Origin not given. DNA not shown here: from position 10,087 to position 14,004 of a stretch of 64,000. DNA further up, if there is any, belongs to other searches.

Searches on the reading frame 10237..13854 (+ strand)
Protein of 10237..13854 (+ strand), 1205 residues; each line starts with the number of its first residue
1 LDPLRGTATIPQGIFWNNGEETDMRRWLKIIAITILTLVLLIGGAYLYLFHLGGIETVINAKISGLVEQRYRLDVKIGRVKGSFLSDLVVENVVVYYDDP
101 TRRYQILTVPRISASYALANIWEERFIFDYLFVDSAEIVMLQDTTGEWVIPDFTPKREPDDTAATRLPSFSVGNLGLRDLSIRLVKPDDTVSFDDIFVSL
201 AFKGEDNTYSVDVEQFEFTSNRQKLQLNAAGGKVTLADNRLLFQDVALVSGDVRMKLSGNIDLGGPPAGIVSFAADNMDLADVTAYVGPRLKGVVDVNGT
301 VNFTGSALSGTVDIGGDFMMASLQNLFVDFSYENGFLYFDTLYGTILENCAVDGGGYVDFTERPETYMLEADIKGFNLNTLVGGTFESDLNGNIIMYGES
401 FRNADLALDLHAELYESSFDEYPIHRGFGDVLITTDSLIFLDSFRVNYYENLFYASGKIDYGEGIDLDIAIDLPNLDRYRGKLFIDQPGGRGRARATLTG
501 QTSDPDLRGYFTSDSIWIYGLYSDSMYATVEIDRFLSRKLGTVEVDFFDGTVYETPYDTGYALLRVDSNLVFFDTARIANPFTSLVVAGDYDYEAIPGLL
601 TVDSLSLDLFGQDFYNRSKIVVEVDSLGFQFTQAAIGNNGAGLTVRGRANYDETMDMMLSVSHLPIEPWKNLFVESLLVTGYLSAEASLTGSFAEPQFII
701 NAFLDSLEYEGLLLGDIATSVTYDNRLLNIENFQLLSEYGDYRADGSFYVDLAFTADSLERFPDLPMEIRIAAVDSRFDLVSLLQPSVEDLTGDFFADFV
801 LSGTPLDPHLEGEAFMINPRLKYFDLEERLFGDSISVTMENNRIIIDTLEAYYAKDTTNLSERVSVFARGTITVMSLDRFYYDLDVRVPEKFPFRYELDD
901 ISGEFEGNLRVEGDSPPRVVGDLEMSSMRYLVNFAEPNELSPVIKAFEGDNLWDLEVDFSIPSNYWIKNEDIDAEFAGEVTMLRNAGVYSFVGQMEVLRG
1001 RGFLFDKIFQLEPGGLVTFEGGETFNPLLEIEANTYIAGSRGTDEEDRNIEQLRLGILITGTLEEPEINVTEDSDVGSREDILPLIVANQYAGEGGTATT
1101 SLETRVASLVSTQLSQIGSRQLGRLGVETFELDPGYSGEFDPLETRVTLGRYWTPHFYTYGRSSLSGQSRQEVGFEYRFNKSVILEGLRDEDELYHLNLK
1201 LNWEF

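Call 67: search_protein_families(library=pfam, proteins=[window:10237-13854:+], max_evalue=0.00001)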
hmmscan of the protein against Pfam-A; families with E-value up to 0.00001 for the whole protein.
window:10237-13854:+ (1205 aa): 2 families
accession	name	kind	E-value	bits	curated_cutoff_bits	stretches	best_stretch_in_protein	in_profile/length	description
PF04357.19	TamB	-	1.6e-36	126.9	22.4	1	865-1205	12-381/381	TamB, inner membrane protein subunit of TAM complex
PF13116.12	YhdP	-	1.6e-06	26.8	46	1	26-302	10-241/1224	YhdP protein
